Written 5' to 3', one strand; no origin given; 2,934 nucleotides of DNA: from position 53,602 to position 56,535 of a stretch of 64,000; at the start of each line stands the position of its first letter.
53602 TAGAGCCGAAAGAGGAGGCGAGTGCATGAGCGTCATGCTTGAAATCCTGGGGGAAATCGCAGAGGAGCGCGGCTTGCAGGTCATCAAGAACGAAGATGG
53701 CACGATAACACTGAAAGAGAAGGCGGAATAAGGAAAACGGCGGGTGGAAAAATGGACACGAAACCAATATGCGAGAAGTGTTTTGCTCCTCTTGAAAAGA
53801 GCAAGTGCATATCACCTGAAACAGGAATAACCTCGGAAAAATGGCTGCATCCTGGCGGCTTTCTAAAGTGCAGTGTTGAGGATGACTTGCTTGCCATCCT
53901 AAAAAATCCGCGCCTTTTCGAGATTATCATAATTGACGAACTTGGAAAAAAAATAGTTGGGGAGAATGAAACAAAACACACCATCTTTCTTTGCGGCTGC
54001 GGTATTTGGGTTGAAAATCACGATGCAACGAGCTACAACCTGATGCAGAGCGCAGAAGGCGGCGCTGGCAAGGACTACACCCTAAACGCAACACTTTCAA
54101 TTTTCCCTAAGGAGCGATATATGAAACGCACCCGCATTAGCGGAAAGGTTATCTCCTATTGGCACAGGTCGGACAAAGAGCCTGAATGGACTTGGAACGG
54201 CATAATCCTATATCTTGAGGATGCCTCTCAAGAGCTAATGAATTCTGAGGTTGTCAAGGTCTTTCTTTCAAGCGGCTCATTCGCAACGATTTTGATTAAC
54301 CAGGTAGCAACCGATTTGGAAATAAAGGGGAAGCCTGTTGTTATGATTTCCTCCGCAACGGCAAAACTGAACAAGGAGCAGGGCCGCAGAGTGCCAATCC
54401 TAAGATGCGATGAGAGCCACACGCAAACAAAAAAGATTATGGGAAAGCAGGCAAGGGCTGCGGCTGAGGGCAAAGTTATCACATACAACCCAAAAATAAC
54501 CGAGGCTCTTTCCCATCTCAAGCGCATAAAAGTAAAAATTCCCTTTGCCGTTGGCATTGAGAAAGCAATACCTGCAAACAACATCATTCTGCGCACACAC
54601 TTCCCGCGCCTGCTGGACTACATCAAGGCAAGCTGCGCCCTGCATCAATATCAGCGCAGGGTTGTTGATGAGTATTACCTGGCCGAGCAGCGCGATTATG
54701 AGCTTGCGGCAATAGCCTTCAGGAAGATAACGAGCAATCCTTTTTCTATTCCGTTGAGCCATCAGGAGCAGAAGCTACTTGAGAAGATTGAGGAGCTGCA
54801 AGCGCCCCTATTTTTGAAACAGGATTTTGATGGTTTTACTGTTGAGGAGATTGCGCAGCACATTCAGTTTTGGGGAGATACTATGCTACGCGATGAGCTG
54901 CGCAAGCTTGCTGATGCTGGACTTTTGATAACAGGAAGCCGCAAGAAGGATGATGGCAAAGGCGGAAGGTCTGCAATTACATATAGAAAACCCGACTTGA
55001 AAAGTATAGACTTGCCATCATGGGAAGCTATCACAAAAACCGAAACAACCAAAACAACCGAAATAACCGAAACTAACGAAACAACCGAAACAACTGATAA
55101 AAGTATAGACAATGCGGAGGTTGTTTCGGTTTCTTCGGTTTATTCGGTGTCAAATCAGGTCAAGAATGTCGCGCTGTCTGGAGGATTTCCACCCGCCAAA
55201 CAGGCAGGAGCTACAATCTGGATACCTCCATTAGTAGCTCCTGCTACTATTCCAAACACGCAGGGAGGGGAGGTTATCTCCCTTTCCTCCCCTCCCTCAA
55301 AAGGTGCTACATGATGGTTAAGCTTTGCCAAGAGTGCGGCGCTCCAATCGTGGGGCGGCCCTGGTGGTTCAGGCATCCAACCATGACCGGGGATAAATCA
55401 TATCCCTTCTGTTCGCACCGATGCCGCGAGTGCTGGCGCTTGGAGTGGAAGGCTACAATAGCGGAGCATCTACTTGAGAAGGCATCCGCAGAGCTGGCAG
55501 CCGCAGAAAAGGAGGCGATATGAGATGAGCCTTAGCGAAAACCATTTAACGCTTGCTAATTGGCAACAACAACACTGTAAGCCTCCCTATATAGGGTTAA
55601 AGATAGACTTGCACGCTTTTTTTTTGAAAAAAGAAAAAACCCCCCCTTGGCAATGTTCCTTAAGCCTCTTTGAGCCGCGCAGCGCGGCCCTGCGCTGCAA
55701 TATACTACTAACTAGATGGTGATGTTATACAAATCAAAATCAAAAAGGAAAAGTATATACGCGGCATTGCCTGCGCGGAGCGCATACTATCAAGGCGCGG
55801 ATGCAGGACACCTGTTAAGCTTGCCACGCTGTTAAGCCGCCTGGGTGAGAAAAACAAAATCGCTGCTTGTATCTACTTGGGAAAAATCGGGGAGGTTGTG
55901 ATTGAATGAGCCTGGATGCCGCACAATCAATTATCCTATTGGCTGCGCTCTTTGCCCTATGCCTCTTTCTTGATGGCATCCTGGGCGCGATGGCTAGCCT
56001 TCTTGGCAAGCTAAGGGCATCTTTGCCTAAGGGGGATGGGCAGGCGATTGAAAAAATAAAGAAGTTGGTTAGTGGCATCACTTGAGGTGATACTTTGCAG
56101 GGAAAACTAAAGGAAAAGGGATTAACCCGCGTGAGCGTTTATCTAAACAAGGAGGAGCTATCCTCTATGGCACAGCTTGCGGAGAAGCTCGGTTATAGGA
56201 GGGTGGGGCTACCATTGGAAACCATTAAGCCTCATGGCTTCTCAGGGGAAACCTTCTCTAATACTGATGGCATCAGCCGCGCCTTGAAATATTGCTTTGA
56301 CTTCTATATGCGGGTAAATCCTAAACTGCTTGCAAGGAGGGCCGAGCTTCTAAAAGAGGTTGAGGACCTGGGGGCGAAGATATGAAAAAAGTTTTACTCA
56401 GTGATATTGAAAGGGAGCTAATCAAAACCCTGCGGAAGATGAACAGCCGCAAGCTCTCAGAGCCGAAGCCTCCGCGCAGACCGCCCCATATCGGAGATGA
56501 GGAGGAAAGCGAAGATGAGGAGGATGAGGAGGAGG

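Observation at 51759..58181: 6.4-kb integrative element in tRNA-Thr(GGU), largely unrecognisable beyond integrase and RHH regulators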

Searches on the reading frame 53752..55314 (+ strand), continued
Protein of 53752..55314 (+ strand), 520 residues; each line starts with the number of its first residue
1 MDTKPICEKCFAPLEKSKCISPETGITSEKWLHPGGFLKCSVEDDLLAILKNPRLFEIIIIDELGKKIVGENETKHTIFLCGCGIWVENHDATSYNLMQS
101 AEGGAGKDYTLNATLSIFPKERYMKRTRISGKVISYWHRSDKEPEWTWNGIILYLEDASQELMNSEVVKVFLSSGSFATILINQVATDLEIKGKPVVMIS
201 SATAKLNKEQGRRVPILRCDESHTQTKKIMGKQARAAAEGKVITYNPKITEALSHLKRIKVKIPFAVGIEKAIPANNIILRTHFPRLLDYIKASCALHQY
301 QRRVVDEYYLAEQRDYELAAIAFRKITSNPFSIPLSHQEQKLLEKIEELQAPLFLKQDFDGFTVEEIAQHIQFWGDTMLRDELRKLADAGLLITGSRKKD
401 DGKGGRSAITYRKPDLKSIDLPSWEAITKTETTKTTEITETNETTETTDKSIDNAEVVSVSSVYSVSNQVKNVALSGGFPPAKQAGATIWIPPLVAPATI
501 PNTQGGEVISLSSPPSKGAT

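Call 82: find_related_loci(query=A1, collection=genome_contigs, flank=8000)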
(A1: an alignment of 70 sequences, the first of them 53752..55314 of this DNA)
Query A1 (520 aa) in genome_contigs; peptide patterns used: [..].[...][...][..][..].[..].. (x = any residue, [..] = any of these).
52 stretches matched a pattern; 22 encode a relative of the query (tblastn E <= 1e-3); 22 distinct loci.
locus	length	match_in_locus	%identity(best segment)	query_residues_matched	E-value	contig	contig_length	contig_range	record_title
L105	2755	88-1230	50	43-430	3e-130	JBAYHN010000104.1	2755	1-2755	MAG: Candidatus Gracilibacteria bacterium isolate SO_2016_GW1_150 scaffold74844_OW334_2016, whole genome shotgun sequenc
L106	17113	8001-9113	46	49-427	2e-100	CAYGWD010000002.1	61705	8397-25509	MAG TPA_asm: uncultured archaeon isolate ERP119294_co1_153 genome assembly, contig: NODE_474_length_61705_cov_13.885661,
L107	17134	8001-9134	44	42-425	2e-94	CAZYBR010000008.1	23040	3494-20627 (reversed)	MAG TPA_asm: uncultured archaeon isolate binchicken_co134_899 genome assembly, contig: NODE_4632_length_23040_cov_10.985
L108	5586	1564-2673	42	47-427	3e-92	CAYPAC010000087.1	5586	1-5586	MAG TPA_asm: uncultured Methanosarcinales archaeon isolate binchicken_co38_1178 genome assembly, contig: NODE_30491_leng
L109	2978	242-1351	42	47-427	2e-94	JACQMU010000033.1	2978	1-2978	MAG: Candidatus Woesearchaeota archaeon isolate NC_groundwater_1237_Ag_S-0.1um_39_34 S_p1_S3_coassembly_k141_368586, who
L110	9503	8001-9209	42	49-453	3e-89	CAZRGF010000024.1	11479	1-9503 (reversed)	MAG TPA_asm: Candidatus Woesearchaeota archaeon isolate SRP178699_co1_535 genome assembly, contig: NODE_7658_length_1147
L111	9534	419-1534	41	48-424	7e-89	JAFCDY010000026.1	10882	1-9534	MAG: Candidatus Aenigmatarchaeota archaeon isolate Meg22_1012_Bin_181 Meg22_1012_Bin_181_scaffold_19986, whole genome sh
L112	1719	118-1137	45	48-392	5e-94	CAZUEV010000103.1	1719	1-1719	MAG TPA_asm: Candidatus Woesearchaeota archaeon isolate binchicken_co28_80 genome assembly, contig: NODE_59390_length_17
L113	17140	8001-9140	42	47-430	1e-88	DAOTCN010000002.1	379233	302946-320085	MAG TPA_asm: Candidatus Paceibacterota bacterium isolate AMR_MDS_3180 NODE_15_length_379233_cov_10.034047, whole genome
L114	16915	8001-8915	48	45-348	3e-87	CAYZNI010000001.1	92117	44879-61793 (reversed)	MAG TPA_asm: Candidatus Woesearchaeota archaeon isolate SRP173033_co2_255 genome assembly, contig: NODE_80_length_92117_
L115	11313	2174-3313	42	45-431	1e-86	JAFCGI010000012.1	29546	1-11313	Candidatus Pacearchaeota archaeon isolate Meg22_810_Bin_147 Meg22_810_Bin_147_scaffold_5936, whole genome shotgun sequen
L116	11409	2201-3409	41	44-446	4e-86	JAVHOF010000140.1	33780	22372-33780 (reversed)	MAG: Candidatus Pacearchaeota archaeon isolate WB01no4_31_21 NODE_512_length_33780_cov_12.732572, whole genome shotgun s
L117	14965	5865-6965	42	49-427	6e-84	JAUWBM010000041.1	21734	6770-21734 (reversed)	MAG: Thermoplasmatota archaeon isolate CSMAG_1320 CSMAG_1320_k141_2354779_length_21734_cov_14.4147, whole genome shotgun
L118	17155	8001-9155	42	42-427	3e-85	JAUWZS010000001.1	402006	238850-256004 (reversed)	MAG: Candidatus Aenigmatarchaeota archaeon isolate CSMAG_2742 CSMAG_2742_k141_853591_length_402006_cov_52.0000, whole ge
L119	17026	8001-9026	43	43-392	1e-84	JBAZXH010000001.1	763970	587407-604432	MAG: Candidatus Pacearchaeota archaeon isolate SO_2017_GW1_51 NODE_49_length_763970_cov_4.841685_OW334_2017, whole genom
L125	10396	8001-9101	35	49-427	9e-55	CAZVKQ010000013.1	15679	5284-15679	MAG TPA_asm: Candidatus Woesearchaeota archaeon isolate SRP269290_co4_219 genome assembly, contig: NODE_2388_length_1567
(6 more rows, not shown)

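Call 90: search_protein_families(library=ncbifam, max_evalue=0.01, proteins=[window:53752-55314:+])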
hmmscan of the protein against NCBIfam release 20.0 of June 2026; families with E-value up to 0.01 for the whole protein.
window:53752-55314:+ (520 aa): 0 families

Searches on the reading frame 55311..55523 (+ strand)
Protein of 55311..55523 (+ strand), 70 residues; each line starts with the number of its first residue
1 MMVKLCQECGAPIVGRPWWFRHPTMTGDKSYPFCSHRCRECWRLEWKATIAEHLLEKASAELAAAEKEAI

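Call 6: search_protein_families(library=pfam, max_evalue=0.1, proteins=[window:55311-55523:+])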
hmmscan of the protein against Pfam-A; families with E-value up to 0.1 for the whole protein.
window:55311-55523:+ (70 aa): 2 families
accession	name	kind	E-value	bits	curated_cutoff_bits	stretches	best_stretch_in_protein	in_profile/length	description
PF24461.1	DUF7576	-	0.00014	22.1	27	1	5-43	19-59/60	Family of unknown function (DUF7576)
PF03884.20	YacG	-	0.0068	16.5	25.5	1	28-41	16-29/52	DNA gyrase inhibitor YacG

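Call 7: search_protein_families(library=phrogs, max_evalue=0.1, proteins=[window:55311-55523:+])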
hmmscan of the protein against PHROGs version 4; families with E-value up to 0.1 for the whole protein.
window:55311-55523:+ (70 aa): 1 family
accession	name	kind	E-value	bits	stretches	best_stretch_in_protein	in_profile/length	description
phrog_20494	-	unknown function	0.072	14.4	1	3-43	5-34/115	-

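Call 41: search_protein_families(library=padloc, max_evalue=0.01, proteins=[window:55311-55523:+])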
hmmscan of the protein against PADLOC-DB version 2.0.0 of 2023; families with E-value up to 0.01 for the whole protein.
window:55311-55523:+ (70 aa): 0 families

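Call 90: search_protein_families(library=ncbifam, max_evalue=0.01, proteins=[window:55311-55523:+])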
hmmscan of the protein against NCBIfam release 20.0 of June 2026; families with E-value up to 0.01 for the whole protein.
window:55311-55523:+ (70 aa): 1 family
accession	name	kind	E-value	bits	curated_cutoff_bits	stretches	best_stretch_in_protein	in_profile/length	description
NF002362.0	PRK01343.1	equivalog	7.6e-05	22.3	79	1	25-40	27-42/66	DNA gyrase inhibitor YacG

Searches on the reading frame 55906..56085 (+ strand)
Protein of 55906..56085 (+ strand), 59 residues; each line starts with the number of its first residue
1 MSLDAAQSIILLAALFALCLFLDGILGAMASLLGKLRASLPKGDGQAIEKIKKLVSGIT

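Call 40: search_protein_families(library=pfam, max_evalue=1, proteins=[window:55906-56085:+])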
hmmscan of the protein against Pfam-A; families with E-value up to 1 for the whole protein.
window:55906-56085:+ (59 aa): 0 families

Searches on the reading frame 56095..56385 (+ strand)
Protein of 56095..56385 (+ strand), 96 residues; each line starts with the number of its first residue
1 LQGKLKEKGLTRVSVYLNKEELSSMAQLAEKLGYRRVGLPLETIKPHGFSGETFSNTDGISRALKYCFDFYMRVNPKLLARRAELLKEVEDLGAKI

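Call 6: search_protein_families(library=pfam, max_evalue=0.1, proteins=[window:56095-56385:+])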
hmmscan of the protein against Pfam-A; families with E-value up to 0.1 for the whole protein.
window:56095-56385:+ (96 aa): 0 families

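Call 7: search_protein_families(library=phrogs, max_evalue=0.1, proteins=[window:56095-56385:+])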
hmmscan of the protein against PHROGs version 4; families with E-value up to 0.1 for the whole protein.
window:56095-56385:+ (96 aa): 1 family
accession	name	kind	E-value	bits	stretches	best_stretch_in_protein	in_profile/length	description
phrog_30228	-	unknown function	0.035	15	1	12-35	9-32/53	-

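Call 40: search_protein_families(library=pfam, max_evalue=1, proteins=[window:56095-56385:+])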
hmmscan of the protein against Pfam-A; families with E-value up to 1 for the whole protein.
window:56095-56385:+ (96 aa): 0 families

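Call 41: search_protein_families(library=padloc, max_evalue=0.01, proteins=[window:56095-56385:+])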
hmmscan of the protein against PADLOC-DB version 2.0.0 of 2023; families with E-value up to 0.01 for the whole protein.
window:56095-56385:+ (96 aa): 0 families

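Call 90: search_protein_families(library=ncbifam, max_evalue=0.01, proteins=[window:56095-56385:+])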
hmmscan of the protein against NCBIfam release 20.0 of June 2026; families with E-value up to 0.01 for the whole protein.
window:56095-56385:+ (96 aa): 0 families
